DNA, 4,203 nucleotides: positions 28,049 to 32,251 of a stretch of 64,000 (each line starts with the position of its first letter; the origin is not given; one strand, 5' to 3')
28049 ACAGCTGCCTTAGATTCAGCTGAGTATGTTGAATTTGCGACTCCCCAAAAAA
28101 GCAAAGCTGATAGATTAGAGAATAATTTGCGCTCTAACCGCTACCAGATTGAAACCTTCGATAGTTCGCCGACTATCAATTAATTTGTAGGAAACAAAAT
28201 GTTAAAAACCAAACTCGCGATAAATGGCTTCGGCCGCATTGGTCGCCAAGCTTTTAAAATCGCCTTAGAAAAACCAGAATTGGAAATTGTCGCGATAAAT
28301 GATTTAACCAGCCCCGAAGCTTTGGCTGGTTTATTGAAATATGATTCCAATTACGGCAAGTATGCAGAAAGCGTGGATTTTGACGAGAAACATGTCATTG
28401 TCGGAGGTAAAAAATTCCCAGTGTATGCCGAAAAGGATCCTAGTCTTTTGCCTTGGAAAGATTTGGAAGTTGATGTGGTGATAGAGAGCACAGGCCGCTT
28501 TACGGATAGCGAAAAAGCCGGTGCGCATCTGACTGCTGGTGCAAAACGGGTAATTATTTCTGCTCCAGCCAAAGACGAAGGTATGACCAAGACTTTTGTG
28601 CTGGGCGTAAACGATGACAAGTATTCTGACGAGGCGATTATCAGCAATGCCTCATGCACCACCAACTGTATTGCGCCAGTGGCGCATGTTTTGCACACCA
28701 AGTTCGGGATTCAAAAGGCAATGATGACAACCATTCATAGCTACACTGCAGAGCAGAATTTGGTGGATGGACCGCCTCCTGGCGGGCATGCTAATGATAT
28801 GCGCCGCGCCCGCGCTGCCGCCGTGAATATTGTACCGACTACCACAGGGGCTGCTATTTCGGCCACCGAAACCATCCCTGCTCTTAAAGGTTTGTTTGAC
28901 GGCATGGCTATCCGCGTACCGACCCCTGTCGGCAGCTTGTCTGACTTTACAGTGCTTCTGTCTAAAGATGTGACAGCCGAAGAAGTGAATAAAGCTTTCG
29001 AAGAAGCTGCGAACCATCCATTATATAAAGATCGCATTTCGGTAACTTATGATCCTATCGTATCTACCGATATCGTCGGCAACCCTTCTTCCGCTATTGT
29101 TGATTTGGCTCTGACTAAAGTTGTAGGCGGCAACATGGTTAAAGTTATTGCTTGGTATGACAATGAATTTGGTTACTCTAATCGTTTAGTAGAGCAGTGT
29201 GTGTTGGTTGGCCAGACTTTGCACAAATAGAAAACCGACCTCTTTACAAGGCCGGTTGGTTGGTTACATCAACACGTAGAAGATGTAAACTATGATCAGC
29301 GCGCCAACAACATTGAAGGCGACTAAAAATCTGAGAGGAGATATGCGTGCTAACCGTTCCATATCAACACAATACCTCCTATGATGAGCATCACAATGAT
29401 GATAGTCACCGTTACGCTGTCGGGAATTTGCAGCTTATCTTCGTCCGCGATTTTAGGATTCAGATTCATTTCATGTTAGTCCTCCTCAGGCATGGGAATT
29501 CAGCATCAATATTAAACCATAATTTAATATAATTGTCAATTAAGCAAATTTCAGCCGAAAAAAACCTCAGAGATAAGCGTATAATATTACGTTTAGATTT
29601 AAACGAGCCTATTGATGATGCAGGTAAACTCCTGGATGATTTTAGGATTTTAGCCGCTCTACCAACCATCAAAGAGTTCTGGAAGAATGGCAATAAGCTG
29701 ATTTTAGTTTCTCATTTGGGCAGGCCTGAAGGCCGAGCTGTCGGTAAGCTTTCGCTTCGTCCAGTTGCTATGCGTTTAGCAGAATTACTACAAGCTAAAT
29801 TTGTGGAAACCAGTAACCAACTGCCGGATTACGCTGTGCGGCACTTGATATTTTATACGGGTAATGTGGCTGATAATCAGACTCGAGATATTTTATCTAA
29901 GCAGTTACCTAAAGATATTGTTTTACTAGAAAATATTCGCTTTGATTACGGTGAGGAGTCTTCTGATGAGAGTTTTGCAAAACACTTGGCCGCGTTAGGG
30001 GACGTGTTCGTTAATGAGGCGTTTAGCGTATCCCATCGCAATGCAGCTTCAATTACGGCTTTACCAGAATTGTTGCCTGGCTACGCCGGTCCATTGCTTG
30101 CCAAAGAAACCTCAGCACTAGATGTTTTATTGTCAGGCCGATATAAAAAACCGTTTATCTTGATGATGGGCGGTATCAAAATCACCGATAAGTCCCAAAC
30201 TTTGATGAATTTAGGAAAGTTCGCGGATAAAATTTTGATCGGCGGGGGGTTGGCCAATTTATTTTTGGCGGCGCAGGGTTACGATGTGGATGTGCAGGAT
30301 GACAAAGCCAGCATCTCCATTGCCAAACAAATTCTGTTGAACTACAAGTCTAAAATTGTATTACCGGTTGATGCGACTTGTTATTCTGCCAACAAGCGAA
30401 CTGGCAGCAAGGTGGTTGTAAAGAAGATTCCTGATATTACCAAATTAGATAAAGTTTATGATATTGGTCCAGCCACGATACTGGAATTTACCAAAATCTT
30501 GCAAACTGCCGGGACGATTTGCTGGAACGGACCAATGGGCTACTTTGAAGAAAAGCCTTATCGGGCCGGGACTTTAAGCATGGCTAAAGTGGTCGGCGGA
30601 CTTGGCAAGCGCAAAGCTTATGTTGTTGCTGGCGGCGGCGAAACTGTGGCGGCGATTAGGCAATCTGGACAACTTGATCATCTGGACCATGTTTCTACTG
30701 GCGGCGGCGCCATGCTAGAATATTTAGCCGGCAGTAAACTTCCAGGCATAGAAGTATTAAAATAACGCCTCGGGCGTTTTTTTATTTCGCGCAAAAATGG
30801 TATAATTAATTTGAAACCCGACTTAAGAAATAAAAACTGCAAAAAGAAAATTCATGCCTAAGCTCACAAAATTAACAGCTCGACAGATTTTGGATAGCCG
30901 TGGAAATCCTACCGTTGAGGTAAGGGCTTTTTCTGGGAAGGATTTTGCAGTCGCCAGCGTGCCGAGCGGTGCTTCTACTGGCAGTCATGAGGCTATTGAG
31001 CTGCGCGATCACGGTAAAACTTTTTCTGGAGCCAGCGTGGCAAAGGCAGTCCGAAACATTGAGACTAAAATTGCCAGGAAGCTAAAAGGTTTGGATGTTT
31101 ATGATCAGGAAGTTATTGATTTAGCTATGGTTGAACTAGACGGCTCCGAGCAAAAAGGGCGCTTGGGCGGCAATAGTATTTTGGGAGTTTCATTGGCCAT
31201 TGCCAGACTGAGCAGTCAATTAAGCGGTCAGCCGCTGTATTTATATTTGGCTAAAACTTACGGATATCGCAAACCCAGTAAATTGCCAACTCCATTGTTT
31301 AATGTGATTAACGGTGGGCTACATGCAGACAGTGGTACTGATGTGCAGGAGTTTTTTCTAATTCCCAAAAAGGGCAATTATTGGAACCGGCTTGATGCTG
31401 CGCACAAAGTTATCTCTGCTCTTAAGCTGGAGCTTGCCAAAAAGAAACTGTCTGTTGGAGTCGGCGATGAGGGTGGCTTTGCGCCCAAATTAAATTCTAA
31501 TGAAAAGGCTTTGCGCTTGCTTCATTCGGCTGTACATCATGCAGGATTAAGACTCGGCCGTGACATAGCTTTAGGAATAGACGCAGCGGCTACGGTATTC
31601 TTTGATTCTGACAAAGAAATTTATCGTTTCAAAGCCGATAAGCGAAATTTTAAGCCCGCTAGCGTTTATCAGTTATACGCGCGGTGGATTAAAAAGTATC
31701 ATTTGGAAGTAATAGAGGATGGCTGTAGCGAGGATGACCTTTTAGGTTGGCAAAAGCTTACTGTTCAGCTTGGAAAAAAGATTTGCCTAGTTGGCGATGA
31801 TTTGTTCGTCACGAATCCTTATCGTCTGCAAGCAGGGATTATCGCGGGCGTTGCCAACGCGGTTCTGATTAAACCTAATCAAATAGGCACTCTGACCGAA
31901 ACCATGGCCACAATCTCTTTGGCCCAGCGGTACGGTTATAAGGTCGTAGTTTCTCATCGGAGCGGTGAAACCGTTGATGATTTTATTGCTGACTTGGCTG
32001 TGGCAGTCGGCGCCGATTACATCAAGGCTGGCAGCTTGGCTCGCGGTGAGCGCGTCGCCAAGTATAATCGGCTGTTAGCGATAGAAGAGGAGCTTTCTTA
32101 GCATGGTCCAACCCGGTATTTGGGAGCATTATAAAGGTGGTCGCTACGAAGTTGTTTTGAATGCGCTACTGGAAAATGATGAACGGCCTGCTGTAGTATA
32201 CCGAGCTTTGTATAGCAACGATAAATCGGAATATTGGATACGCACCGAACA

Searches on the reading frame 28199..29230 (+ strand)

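Call 30: search_protein_families(library=pfam, proteins=[window:28199-29230:+], max_evalue=0.001)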
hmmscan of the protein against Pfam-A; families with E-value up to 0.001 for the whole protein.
window:28199-29230:+ (343 aa): 2 families
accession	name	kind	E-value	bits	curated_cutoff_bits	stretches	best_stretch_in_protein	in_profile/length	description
PF02800.25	Gp_dh_C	-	5.4e-55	185.7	24.4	1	158-320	1-158/158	Glyceraldehyde 3-phosphate dehydrogenase, C-terminal domain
PF00044.30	Gp_dh_N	-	3.8e-36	123.9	31.7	1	5-103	2-100/101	Glyceraldehyde 3-phosphate dehydrogenase, NAD binding domain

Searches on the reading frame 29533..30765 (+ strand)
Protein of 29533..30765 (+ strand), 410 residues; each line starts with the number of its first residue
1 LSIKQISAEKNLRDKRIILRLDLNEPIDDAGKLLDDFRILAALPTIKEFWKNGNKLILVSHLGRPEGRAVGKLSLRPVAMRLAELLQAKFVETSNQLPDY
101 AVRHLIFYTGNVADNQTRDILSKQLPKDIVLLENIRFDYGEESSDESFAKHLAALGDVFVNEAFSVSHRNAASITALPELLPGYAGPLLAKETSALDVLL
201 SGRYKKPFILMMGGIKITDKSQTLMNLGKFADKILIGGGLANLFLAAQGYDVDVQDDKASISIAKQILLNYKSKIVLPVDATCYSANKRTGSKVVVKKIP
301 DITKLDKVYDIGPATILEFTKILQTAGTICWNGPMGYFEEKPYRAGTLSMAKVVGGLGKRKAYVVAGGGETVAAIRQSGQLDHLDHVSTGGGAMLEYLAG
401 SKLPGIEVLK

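Call 31: search_protein_families(library=pfam, proteins=[window:29533-30765:+], max_evalue=0.001)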
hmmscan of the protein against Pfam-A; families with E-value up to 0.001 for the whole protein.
window:29533-30765:+ (410 aa): 1 family
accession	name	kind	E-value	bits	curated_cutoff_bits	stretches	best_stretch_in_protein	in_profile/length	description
PF00162.24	PGK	-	1.7e-110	370.1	27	1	11-400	5-378/379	Phosphoglycerate kinase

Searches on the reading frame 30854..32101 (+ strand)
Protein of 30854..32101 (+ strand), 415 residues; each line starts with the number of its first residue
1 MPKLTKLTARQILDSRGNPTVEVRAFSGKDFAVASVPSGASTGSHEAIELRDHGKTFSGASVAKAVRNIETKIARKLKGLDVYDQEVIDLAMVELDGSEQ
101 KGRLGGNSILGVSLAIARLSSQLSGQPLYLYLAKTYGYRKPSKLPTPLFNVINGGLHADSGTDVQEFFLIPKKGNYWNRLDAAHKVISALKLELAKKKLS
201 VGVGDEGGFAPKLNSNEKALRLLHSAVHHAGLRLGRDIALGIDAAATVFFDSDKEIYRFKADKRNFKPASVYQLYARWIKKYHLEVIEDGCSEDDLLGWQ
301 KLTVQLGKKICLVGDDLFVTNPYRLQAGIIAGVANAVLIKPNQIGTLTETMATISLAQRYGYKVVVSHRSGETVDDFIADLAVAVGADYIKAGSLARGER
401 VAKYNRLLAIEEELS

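Call 31: search_protein_families(library=pfam, proteins=[window:30854-32101:+], max_evalue=0.001)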
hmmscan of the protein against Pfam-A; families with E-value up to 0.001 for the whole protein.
window:30854-32101:+ (415 aa): 3 families
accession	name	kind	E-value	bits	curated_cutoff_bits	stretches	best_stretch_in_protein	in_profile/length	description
PF00113.28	Enolase_C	-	1.1e-83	281.4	21.5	1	143-414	3-281/296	Enolase, C-terminal TIM barrel domain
PF03952.21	Enolase_N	-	1.9e-45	154.7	35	1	5-132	2-131/131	Enolase, N-terminal domain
PF13378.12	MR_MLE_C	-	9.1e-07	29.2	29.4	1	275-369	63-155/219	Enolase C-terminal domain-like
